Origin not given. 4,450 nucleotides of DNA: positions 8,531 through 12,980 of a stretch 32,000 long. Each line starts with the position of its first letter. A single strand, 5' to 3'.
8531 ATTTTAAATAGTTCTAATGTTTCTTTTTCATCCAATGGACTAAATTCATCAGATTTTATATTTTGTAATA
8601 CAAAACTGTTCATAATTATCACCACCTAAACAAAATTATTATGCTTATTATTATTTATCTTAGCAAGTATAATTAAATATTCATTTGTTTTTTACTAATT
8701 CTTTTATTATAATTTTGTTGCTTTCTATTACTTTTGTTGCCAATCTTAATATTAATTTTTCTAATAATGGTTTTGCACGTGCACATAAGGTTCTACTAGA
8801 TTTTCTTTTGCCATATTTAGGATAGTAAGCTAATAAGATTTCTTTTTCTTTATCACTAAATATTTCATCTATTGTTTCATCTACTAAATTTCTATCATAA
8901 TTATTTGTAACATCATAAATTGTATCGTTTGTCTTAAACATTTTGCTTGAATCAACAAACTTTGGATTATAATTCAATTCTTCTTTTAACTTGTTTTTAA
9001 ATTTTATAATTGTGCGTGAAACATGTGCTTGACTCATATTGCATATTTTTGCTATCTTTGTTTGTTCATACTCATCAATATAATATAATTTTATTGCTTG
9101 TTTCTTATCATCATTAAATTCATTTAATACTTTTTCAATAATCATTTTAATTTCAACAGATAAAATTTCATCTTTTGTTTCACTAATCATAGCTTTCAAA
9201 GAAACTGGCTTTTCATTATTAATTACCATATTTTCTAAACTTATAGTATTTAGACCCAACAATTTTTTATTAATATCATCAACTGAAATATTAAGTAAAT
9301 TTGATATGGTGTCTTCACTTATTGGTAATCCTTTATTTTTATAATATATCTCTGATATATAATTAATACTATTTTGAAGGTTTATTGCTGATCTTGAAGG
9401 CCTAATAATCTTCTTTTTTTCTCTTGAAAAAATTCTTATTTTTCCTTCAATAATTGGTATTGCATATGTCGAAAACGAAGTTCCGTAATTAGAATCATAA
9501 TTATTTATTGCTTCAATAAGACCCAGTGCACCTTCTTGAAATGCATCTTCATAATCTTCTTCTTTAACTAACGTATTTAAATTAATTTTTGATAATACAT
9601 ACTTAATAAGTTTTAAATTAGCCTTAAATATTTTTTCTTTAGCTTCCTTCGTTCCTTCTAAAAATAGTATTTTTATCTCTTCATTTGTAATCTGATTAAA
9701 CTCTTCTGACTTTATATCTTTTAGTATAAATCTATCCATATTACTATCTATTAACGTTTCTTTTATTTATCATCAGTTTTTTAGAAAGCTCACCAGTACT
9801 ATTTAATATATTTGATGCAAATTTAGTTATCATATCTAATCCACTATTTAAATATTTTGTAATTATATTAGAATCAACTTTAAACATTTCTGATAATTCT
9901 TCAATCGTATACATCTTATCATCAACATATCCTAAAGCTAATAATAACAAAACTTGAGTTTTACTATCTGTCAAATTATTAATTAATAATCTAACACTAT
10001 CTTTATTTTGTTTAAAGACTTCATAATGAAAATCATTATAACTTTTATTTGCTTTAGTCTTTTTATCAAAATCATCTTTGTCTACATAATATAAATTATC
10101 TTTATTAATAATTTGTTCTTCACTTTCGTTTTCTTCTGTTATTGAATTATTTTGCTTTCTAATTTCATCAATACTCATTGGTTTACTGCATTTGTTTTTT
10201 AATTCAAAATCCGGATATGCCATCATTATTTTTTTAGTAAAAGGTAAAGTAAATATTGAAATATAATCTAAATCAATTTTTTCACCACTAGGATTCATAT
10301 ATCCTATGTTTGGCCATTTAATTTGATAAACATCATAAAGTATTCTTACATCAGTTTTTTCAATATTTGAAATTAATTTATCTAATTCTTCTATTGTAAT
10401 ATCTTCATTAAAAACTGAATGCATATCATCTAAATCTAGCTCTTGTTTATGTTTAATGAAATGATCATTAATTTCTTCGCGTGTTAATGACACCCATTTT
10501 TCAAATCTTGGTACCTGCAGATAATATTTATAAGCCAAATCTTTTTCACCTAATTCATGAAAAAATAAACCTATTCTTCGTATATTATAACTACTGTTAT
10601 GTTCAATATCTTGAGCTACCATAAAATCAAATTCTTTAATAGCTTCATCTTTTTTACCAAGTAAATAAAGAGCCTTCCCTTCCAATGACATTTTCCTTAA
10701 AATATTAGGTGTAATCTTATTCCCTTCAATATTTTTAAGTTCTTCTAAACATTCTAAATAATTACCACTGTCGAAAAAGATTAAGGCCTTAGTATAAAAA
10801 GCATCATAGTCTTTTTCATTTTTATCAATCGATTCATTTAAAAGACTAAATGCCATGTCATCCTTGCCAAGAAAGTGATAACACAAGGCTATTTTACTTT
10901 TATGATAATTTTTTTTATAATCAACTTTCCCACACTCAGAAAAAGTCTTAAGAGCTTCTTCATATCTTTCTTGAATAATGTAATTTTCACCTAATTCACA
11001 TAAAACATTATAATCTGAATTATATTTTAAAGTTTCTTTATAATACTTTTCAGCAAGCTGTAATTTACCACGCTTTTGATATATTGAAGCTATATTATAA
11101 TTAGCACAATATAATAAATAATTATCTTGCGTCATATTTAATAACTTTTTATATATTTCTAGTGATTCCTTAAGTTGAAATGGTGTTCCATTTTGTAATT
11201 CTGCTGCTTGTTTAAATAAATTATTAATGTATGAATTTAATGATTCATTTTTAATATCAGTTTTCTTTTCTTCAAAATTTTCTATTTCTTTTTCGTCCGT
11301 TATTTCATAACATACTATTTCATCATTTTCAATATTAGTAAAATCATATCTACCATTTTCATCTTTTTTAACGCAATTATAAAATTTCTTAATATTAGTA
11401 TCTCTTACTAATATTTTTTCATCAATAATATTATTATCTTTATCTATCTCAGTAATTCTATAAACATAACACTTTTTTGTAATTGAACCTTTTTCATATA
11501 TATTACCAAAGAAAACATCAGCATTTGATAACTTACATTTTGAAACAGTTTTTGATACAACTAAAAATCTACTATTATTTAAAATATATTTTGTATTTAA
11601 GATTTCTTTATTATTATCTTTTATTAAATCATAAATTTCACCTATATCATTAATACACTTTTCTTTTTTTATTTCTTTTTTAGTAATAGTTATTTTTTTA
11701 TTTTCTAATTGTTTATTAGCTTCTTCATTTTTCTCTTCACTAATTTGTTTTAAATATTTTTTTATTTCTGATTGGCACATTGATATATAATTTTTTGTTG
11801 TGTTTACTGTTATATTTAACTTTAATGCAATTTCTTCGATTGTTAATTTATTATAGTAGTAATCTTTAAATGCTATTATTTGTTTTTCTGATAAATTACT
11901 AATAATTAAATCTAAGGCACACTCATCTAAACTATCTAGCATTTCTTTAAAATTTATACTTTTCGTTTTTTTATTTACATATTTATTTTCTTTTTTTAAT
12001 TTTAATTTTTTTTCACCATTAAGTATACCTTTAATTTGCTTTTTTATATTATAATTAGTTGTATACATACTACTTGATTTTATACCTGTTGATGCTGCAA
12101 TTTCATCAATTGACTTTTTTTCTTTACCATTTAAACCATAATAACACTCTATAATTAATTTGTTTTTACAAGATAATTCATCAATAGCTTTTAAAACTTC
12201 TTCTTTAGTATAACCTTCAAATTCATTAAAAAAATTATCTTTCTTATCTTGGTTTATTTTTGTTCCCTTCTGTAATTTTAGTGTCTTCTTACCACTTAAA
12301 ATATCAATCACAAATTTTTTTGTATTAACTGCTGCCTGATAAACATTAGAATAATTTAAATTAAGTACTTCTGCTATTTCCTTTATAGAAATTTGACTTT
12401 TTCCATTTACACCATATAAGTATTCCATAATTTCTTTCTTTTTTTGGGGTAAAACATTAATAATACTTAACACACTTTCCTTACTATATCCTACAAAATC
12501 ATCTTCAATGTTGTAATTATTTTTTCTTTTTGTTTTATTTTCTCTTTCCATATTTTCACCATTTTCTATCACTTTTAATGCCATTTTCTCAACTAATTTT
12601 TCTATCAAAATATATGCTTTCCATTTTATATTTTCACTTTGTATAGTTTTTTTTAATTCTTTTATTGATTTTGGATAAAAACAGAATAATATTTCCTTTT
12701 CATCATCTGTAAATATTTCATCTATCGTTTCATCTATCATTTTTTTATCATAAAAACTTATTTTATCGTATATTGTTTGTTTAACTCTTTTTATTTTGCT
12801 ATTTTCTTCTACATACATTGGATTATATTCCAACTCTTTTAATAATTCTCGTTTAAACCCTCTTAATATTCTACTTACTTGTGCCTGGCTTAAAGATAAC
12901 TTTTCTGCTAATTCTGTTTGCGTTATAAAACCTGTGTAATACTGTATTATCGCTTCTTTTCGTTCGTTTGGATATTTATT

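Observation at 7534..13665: Three tandem sigma-factor paralogs in one operon, inserted into the conserved ftsEX-uvrBA neighbourhood, with no anti-sigma partner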

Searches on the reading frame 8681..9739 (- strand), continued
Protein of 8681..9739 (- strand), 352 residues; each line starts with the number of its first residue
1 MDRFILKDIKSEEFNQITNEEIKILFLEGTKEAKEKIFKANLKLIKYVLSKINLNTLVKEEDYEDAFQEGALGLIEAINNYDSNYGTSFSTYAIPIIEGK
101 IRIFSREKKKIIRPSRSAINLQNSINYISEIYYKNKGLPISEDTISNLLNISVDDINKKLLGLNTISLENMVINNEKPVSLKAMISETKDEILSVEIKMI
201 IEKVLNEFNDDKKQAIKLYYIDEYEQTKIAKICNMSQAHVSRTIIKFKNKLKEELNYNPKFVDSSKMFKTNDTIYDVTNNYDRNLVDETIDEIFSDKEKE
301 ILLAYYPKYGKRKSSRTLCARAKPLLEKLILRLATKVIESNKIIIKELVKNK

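Call 70: fold_search(model_id=the predicted structure, library=pdb)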
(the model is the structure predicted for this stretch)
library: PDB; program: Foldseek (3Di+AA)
matches with E <= 10: 428; with E <= 0.001: 159
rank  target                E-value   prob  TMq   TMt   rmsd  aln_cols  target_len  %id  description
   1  9a50_A                1.4e-10  1.00  0.31  0.38  13.2       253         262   24  Integrative model of RPSB-RPOC by crosslinking MS and deep learning (released 2024-09-18)
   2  8x6g_H                4.7e-10  1.00  0.31  0.40  15.5       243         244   24  Cryo-EM structure of Staphylococcus aureus sigB-dependent RNAP-promoter open complex (released 2024-06-05)
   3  9a58_A                1.2e-08  1.00  0.29  0.28  18.7       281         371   17  Integrative model of SIGA-RPOC by crosslinking MS and deep learning (released 2024-09-18)
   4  5ipl_F                1.8e-08  1.00  0.29  0.34  17.0       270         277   20  SigmaS-transcription initiation complex with 4-nt nascent RNA (released 2016-03-30)
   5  9a7s_A                1.9e-08  1.00  0.24  0.33  17.1       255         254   20  Integrative model of RPSD-RPOB by crosslinking MS and deep learning (released 2024-09-18)
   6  6omf_F                1.9e-07  1.00  0.29  0.35  15.8       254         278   20  CryoEM structure of SigmaS-transcription initiation complex with activator Crl (released 2019-08-28)
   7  9ynp_F                2.6e-07  1.00  0.28  0.28  16.5       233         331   21  Cryo-EM structure of Escherichia coli transcription initiation complex with GpA and pseudouridimycin (PUM) (released 2026-04-08)
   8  6vvt_F                2.7e-07  1.00  0.28  0.31  16.3       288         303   17  Crystal structure of a Mycobacterium smegmatis transcription initiation complex with Rifampicin-resistant RNA polymera (released 2020-10-21)
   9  6uu7_FFF              3.0e-07  1.00  0.28  0.33  16.5       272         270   19  E. coli sigma-S transcription initiation complex with a 6-nt RNA and an NTP ("Old" crystal soaked with UTP, CTP, ddG (released 2020-08-26)
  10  6ccv_F                3.3e-07  1.00  0.28  0.31  15.5       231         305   19  Crystal structure of a Mycobacterium smegmatis RNA polymerase transcription initiation complex with inhibitor Rifampic (released 2018-08-15)
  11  8x6f_E                3.3e-07  1.00  0.28  0.34  15.8       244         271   20  Cryo-EM structure of Staphylococcus aureus sigA-dependent RNAP-promoter open complex (released 2024-06-05)
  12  6xl5_F                4.1e-07  1.00  0.28  0.22  15.8       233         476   21  Cryo-EM structure of EcmrR-RNAP-promoter open complex (EcmrR-RPo) (released 2021-04-07)
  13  6uu9_FFF              4.1e-07  1.00  0.28  0.33  16.3       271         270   19  E. coli mutant sigma-S transcription initiation complex with an 8-nt RNA ("Fresh" mutant crystal soaked with GTP, UT (released 2020-08-26)
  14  6edt_F                4.8e-07  1.00  0.26  0.28  18.3       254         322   18  Mycobacterium tuberculosis RNAP open promoter complex with RbpA/CarD and AP3 promoter (released 2018-11-21)
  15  7l7b_F                5.3e-07  1.00  0.26  0.31  16.2       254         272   22  Clostridioides difficile RNAP with fidaxomicin (released 2022-02-02)
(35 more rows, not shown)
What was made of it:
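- On SigB/SigF/SigG subfamily (TIGR02980): The best Foldseek matches are SigB and sigmaS (call 70).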

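Call 80: search_protein_families(library=ncbifam, proteins=[P0161], max_evalue=1e-10)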
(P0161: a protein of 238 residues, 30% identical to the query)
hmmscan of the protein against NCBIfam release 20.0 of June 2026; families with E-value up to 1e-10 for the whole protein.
P0161 (238 aa): 39 families (the best 25 are shown)
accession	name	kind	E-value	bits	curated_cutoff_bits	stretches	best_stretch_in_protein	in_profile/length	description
NF004052.0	PRK05572.1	subfamily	4.7e-88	294.9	311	1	3-237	18-251/252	SigF/SigG family RNA polymerase sporulation sigma factor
TIGR02885.1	spore_sigF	equivalog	4.3e-85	285.2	321.45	1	7-236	1-231/231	RNA polymerase sporulation sigma factor SigF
TIGR02980.1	SigBFG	subfamily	5.2e-71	238.9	234.35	1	17-236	3-226/227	SigB/SigF/SigG family RNA polymerase sigma factor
NF006071.0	PRK08215.1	equivalog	2.2e-67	227.4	372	1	4-236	24-257/258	RNA polymerase sporulation sigma factor SigG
TIGR02850.1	spore_sigG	equivalog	3.6e-60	203.6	457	1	5-235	22-253/254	RNA polymerase sporulation sigma factor SigG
TIGR02941.1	Sigma_B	equivalog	2.7e-40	138.4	315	1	7-236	19-253/255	RNA polymerase sigma factor SigB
NF005514.0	PRK07122.1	subfamily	1.7e-37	129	372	1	16-237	39-264/264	RNA polymerase sigma factor SigF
NF005644.0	PRK07408.1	subfamily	2.5e-37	128.9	261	1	3-237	13-254/258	RNA polymerase sigma factor SigF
TIGR02937.1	sigma70-ECF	superfamily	9.6e-34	116.4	42.9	1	18-236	2-165/165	sigma-70 family RNA polymerase sigma factor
TIGR02479.1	FliA_WhiG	subfamily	1.5e-32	113.2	189.6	1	22-237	1-224/224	FliA/WhiG family RNA polymerase sigma factor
NF006158.0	PRK08301.1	equivalog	2.2e-27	96.1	339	1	4-98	46-140/241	RNA polymerase sporulation sigma factor SigE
TIGR02393.1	RpoD_Cterm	equivalog_domain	7.3e-27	94.5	354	1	18-236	1-228/238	RNA polymerase sigma factor RpoD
TIGR02835.1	spore_sigmaE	equivalog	1.9e-26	93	348.6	1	4-97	39-132/234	RNA polymerase sporulation sigma factor SigE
NF004935.0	PRK06288.1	equivalog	2.4e-26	92.9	343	1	10-237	26-263/270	RNA polymerase sigma factor WhiG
TIGR02997.1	Sig70-cyanoRpoD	subfamily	1.4e-25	90.2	384.5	1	7-233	65-298/298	RNA polymerase sigma factor, RpoD/SigA family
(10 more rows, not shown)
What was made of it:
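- On SigB/SigF/SigG subfamily (TIGR02980): An ordinary SigF-like protein, P0161, scores 238.9 (call 80).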

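Call 88: search_protein_families(library=phrogs, proteins=[window:8681-9739:-], max_evalue=0.001)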
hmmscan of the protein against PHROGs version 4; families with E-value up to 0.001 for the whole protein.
window:8681-9739:- (352 aa): 4 families
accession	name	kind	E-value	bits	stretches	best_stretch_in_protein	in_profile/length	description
phrog_351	-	transcription regulation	2.2e-40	140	1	7-263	478-734/928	RNA polymerase sigma factor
phrog_1740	-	transcription regulation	6.5e-15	55.6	1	22-261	42-222/567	RNA polymerase sigma factor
phrog_21612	-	transcription regulation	8.4e-15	55.3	1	26-254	7-218/600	RNA polymerase sigma factor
phrog_36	-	transcription regulation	1.2e-07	32.5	1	168-272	105-204/220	transcriptional regulator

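Call 89: find_related_loci(query=A3, collection=viral_contigs, flank=5000)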
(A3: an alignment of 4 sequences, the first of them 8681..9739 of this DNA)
Query A3 (352 aa) in viral_contigs; peptide patterns used: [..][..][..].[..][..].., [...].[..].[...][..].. (x = any residue, [..] = any of these).
121 stretches matched a pattern; 8 encode a relative of the query (tblastn E <= 1e-3); 8 distinct loci.
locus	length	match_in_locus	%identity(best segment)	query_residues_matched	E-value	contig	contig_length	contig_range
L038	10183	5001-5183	37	34-92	8e-7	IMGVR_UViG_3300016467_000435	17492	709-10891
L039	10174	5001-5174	39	62-125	1e-6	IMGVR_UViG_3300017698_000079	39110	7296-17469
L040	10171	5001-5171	36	38-92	4e-6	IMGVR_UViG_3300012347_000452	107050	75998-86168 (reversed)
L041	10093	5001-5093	52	62-92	1e-5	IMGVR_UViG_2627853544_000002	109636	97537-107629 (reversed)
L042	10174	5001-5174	34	37-92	1e-5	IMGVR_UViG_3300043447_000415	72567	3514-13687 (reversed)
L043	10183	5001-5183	36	34-92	2e-5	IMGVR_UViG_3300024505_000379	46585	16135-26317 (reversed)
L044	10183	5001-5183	36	34-92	2e-5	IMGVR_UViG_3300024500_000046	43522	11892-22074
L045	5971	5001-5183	36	34-92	2e-5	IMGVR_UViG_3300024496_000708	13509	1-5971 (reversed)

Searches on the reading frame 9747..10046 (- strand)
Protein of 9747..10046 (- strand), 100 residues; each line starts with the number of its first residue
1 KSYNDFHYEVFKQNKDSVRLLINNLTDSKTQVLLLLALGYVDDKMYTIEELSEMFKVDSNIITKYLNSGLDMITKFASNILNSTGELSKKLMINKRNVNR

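Call 75: search_protein_families(library=pfam, proteins=[window:9747-10046:-], max_evalue=1)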
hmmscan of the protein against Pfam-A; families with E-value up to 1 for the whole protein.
window:9747-10046:- (100 aa): 2 families
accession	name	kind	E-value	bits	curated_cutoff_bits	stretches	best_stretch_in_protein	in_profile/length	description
PF07453.19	NUMOD1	-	0.1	13.3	22.8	0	47-66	18-37/37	NUMOD1 domain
PF12802.13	MarR_2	-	0.22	12.1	27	0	25-59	3-34/61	MarR family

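Call 79: search_protein_families(library=pfam, proteins=[window:9747-10028:-], max_evalue=0.1)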
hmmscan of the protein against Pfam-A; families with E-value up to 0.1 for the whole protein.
seq(94 aa): 1 family
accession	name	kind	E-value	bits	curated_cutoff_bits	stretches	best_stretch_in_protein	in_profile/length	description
PF07453.19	NUMOD1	-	0.086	13.6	22.8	0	41-60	18-37/37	NUMOD1 domain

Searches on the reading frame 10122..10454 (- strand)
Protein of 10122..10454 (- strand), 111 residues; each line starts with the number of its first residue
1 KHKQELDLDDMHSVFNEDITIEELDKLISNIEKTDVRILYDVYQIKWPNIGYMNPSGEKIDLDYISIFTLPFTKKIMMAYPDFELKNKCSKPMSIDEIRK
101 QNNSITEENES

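Call 75: search_protein_families(library=pfam, proteins=[window:10122-10454:-], max_evalue=1)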
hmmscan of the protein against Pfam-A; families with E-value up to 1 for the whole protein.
window:10122-10454:- (111 aa): 1 family
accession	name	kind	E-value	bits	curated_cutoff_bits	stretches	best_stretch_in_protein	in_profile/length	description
PF01261.30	AP_endonuc_2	-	0.057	13.5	31.1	1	16-68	136-183/249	Xylose isomerase-like TIM barrel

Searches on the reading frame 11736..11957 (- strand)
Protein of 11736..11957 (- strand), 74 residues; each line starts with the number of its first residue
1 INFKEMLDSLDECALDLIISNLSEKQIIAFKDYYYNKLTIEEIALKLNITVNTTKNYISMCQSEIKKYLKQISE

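Call 79: search_protein_families(library=pfam, proteins=[window:11736-11957:-], max_evalue=0.1)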
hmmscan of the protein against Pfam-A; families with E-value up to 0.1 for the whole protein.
seq(74 aa): 6 families
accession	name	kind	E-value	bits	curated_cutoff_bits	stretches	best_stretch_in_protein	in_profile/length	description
PF08281.18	Sigma70_r4_2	-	1.5e-07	31.4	25.7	1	15-59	4-48/54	Sigma-70, region 4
PF04545.22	Sigma70_r4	-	5.6e-05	23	24.1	1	19-56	2-39/50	Sigma-70, region 4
PF04297.20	UPF0122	-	0.00051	20.7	22.7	1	19-71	15-67/101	Putative helix-turn-helix protein, YlxM / p13 like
PF01399.33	PCI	-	0.024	15.3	22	1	22-59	33-61/84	PCI domain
PF12728.13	HTH_17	-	0.025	15.3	27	1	38-59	2-23/51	Helix-turn-helix domain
PF13412.12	HTH_24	-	0.028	14.4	21.9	1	38-63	18-43/48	Winged helix-turn-helix DNA-binding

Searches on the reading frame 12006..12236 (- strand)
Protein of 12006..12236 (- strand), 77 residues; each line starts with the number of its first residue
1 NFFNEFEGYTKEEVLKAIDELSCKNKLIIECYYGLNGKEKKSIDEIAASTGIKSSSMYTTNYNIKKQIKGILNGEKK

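Call 79: search_protein_families(library=pfam, proteins=[window:12006-12236:-], max_evalue=0.1)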
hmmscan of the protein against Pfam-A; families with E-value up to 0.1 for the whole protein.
seq(77 aa): 4 families
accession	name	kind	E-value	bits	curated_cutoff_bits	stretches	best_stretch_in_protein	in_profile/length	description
PF04545.22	Sigma70_r4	-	0.0083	16.1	24.1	1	17-53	1-33/50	Sigma-70, region 4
PF07106.19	TBPIP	-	0.023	15.1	22.8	1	8-32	29-53/62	TBPIP/Hop2 winged helix domain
PF08281.18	Sigma70_r4_2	-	0.031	14.4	25.7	0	40-62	26-48/54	Sigma-70, region 4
PF01402.27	RHH_1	-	0.038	14.4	20.5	0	38-56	9-26/39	Ribbon-helix-helix protein, copG family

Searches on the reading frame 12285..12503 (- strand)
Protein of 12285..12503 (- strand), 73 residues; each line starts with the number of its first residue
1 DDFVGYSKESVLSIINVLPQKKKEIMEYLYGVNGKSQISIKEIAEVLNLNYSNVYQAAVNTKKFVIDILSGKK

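Call 79: search_protein_families(library=pfam, proteins=[window:12285-12503:-], max_evalue=0.1)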
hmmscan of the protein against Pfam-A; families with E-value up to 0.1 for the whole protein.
seq(73 aa): 7 families
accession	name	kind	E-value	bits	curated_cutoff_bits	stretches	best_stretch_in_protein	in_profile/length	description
PF08281.18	Sigma70_r4_2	-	3.4e-05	23.8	25.7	1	10-63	3-52/54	Sigma-70, region 4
PF25212.1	HVO_A0114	-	0.0052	17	27.6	1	8-56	10-55/84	HVO_A0114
PF13412.12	HTH_24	-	0.0069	16.4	21.9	1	21-54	4-34/48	Winged helix-turn-helix DNA-binding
PF04545.22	Sigma70_r4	-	0.013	15.4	24.1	1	15-54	2-37/50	Sigma-70, region 4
PF22083.2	I-HmuI_NUMOD-like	-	0.04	14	27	1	39-56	14-31/46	DNA endonuclease I-HmuI-like, NUMOD-like domain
PF03258.20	Baculo_FP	-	0.072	13.7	24.7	1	33-64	14-45/85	Baculovirus FP protein domain 1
PF13518.12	HTH_28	-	0.088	13.4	25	0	37-56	12-31/52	Helix-turn-helix domain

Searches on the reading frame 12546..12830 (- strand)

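Call 75: search_protein_families(library=pfam, proteins=[window:12546-12830:-], max_evalue=1)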
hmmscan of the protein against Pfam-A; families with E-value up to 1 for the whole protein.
window:12546-12830:- (95 aa): 3 families
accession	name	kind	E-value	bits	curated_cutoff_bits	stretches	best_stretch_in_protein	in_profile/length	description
PF25569.1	TPR_ZFYVE26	-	0.064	14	27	1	23-80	31-84/123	ZFYVE26-like, TPR repeats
PF08965.17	Aca2_YdiL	-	0.11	13.2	23.8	1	16-75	47-104/118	Aca2/YdiL-like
PF09796.14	QCR10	-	0.2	12.2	27.5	1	11-35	32-56/63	Ubiquinol-cytochrome-c reductase complex subunit (QCR10)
